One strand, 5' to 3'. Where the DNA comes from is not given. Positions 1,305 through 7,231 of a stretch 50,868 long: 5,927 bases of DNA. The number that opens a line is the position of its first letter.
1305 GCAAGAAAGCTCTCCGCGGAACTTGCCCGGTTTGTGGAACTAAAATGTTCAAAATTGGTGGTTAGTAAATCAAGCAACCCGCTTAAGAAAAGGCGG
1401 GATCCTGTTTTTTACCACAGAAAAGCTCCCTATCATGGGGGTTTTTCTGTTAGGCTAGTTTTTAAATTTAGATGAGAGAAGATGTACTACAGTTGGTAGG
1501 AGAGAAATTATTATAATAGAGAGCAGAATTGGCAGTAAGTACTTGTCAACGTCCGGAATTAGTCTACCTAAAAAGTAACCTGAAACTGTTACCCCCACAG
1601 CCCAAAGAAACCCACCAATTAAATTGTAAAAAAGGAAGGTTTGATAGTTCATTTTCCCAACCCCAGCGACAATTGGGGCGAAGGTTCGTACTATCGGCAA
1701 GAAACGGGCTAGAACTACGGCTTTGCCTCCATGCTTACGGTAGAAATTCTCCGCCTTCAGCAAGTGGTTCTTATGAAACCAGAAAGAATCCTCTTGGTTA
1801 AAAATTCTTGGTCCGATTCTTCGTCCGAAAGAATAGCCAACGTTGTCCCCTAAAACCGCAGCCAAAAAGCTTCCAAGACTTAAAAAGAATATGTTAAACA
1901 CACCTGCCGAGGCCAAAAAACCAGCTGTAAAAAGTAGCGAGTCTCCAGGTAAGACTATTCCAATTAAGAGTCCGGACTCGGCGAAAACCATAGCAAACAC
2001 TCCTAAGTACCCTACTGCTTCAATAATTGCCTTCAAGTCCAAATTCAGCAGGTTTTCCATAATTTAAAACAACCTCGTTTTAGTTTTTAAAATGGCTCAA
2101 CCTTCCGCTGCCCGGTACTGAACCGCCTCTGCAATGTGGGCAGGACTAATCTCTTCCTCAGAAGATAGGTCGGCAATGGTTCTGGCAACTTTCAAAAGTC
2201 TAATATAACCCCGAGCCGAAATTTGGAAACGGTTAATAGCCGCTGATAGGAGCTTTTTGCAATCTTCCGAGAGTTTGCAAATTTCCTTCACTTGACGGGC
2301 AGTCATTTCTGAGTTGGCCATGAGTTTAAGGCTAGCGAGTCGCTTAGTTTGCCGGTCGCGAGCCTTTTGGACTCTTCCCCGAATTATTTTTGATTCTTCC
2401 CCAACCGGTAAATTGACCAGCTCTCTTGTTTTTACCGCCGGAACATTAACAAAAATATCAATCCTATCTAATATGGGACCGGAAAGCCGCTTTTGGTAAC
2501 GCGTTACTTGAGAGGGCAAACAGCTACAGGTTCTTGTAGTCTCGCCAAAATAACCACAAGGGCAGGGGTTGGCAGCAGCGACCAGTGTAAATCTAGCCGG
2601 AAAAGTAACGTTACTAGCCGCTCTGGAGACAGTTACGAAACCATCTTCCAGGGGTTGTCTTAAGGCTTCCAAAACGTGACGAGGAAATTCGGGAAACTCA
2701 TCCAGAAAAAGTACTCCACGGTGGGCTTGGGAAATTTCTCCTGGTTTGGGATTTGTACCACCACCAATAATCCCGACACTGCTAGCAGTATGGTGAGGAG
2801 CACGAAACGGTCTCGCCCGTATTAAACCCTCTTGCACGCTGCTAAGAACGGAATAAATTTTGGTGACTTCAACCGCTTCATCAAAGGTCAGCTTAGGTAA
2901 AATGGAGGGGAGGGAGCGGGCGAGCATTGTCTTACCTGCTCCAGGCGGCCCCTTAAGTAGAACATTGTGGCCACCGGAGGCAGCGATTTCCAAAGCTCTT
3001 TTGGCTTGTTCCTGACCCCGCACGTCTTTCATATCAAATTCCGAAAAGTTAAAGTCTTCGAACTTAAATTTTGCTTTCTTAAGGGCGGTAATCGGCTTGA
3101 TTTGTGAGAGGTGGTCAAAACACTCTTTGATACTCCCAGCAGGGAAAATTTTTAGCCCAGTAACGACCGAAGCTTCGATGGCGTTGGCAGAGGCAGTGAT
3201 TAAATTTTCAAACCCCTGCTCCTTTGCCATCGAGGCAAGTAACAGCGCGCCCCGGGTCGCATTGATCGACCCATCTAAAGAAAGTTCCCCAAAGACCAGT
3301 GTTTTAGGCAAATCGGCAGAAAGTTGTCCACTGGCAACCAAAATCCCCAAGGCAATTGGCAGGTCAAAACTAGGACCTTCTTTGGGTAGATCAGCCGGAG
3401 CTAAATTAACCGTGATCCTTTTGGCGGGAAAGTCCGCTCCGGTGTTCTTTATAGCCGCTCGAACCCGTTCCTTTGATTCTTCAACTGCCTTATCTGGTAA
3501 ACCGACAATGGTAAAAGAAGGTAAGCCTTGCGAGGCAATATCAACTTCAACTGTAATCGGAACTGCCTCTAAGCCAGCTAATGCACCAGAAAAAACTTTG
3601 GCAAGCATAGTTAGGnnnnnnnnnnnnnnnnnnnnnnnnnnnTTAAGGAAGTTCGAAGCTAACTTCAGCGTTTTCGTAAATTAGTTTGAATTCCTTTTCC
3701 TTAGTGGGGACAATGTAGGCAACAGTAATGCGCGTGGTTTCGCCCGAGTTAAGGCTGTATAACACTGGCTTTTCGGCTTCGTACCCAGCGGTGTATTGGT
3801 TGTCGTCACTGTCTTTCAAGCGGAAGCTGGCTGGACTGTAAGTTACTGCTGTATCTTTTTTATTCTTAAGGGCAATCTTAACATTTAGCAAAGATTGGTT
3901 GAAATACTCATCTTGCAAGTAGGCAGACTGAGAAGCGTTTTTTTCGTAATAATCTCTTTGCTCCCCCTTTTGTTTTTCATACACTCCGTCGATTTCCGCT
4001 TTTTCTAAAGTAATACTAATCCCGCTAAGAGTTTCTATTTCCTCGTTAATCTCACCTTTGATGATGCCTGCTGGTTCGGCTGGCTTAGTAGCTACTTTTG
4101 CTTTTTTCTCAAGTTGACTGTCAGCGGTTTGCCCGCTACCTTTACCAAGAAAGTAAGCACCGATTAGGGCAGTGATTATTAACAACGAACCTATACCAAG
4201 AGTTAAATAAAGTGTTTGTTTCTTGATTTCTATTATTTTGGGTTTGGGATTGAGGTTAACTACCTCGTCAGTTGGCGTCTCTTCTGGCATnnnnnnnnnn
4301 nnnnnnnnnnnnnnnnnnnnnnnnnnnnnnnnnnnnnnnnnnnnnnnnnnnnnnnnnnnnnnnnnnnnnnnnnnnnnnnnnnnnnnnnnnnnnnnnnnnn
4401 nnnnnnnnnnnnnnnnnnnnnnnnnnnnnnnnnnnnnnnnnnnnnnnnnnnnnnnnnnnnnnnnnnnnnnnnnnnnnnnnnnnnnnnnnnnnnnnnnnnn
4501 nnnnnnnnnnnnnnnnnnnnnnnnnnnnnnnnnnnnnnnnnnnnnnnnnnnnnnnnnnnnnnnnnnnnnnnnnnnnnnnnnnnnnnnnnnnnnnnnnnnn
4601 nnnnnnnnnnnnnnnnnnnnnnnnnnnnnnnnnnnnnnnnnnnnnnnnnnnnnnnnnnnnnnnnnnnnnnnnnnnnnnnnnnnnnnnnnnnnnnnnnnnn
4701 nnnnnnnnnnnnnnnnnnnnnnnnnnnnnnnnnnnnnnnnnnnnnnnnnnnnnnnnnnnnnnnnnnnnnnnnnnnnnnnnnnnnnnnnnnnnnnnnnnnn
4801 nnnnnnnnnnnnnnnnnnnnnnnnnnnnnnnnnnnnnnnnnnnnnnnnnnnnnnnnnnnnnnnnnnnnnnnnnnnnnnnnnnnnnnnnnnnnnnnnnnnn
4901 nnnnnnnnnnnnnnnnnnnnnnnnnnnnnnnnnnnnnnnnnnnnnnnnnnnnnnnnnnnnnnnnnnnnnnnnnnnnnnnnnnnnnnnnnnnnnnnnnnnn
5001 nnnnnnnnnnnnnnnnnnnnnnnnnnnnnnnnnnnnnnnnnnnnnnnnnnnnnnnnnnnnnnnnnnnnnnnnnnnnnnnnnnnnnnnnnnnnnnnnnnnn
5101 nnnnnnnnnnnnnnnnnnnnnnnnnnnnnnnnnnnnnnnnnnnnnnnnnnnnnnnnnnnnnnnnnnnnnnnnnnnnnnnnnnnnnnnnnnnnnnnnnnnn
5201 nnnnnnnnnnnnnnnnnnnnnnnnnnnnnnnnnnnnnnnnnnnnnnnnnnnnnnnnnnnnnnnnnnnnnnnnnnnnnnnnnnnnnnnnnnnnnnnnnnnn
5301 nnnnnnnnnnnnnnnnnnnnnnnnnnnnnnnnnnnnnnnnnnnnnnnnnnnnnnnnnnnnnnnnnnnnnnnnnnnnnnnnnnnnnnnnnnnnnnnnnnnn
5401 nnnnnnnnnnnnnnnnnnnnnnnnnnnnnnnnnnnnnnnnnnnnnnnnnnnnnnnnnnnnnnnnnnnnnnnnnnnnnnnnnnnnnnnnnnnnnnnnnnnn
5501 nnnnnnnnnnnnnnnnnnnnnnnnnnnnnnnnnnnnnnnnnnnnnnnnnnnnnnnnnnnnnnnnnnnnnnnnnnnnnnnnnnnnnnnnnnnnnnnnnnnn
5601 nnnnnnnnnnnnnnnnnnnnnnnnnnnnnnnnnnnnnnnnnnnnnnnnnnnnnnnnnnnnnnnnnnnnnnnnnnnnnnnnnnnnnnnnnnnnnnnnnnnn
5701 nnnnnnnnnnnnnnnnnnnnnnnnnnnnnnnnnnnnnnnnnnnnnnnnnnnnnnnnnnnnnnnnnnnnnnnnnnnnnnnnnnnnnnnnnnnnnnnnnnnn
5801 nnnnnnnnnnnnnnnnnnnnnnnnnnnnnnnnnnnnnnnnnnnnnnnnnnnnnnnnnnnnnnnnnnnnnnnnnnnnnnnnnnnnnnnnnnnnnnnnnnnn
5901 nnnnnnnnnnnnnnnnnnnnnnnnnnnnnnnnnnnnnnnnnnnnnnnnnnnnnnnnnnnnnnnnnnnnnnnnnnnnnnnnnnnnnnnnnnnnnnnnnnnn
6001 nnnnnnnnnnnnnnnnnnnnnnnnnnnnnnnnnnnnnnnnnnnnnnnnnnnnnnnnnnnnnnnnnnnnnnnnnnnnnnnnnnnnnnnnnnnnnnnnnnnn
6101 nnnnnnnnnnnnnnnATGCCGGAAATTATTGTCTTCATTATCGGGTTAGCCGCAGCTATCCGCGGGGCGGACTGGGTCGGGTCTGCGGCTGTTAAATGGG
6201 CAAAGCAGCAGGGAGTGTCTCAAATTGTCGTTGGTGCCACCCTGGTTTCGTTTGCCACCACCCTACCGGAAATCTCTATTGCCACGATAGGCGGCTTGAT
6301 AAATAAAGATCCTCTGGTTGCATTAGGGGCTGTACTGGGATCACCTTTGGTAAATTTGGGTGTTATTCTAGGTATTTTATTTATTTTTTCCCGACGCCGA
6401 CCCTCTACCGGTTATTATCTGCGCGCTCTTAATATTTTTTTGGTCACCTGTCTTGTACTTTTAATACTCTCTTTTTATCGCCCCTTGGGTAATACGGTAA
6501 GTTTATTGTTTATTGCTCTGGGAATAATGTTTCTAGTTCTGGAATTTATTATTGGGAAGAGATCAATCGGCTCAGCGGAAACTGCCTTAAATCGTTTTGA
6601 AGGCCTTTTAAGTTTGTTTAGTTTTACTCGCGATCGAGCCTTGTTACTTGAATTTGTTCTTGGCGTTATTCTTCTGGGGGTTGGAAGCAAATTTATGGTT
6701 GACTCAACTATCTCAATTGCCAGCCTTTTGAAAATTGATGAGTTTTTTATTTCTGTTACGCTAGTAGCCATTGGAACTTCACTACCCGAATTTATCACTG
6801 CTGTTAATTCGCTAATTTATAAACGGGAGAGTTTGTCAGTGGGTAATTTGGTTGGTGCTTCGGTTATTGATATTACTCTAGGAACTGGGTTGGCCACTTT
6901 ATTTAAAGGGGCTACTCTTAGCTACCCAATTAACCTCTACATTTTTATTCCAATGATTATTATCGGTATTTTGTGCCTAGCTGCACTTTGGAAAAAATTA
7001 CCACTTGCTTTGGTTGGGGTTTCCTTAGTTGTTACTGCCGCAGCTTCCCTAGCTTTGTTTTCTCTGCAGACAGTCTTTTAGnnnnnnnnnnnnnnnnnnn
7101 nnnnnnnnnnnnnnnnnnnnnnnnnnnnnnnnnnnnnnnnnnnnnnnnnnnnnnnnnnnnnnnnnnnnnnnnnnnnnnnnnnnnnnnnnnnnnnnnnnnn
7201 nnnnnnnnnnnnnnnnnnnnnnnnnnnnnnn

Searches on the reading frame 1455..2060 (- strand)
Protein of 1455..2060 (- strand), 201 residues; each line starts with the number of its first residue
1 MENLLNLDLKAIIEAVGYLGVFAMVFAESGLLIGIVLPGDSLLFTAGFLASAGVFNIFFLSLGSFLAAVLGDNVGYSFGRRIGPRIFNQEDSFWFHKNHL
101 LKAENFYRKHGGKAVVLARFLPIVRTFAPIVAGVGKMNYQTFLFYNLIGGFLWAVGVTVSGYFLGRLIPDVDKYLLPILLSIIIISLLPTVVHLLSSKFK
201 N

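Call 66: search_protein_families(library=pfam, proteins=[window:1455-2060:-], max_evalue=0.00001)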
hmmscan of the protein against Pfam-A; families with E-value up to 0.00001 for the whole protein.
window:1455-2060:- (201 aa): 1 family
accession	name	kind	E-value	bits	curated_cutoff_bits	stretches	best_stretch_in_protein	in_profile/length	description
PF09335.16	VTT_dom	-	6.3e-20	72.3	33.9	1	37-162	1-122/123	VTT domain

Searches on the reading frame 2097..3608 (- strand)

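Call 66: search_protein_families(library=pfam, proteins=[window:2097-3608:-], max_evalue=0.00001)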
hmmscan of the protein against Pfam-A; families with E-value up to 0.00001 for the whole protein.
window:2097-3608:- (503 aa): 6 families
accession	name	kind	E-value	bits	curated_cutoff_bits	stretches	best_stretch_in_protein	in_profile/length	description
PF01078.27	Mg_chelatase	-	2.3e-95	318.3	20.3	1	192-396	1-206/207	Magnesium chelatase, subunit ChlI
PF13541.12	ChlI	-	6e-45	152.5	27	1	20-142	1-121/121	Subunit ChlI of Mg-chelatase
PF13335.12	Mg_chelatase_C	-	2.2e-30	105.5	26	1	403-499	1-94/94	Magnesium chelatase, subunit ChlI C-terminal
PF00493.29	MCM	-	5.7e-10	39.1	23.3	1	288-387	113-202/224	MCM P-loop domain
PF07728.20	AAA_5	-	9.5e-09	35.8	22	1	215-350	1-125/139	AAA domain (dynein-related subfamily)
PF00158.32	Sigma54_activat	-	8.2e-08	32.6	20.2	1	201-347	10-142/168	Sigma-54 interaction domain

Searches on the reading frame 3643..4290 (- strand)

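Call 66: search_protein_families(library=pfam, proteins=[window:3643-4290:-], max_evalue=0.00001)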
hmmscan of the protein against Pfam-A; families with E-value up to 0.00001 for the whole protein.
window:3643-4290:- (215 aa): 1 family
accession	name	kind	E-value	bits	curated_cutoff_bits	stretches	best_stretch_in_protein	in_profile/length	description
PF11611.13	DUF4352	-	1.4e-11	45.2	25.9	1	123-207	27-114/122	Domain of unknown function (DUF4352)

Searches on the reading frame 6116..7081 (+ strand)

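Call 66: search_protein_families(library=pfam, proteins=[window:6116-7081:+], max_evalue=0.00001)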
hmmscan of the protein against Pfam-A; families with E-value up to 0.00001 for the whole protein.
window:6116-7081:+ (321 aa): 1 family
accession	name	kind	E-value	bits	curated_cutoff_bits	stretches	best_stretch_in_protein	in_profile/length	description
PF01699.29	Na_Ca_ex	-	9.2e-36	123.5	24.9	2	4-142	3-148/151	Sodium/calcium exchanger protein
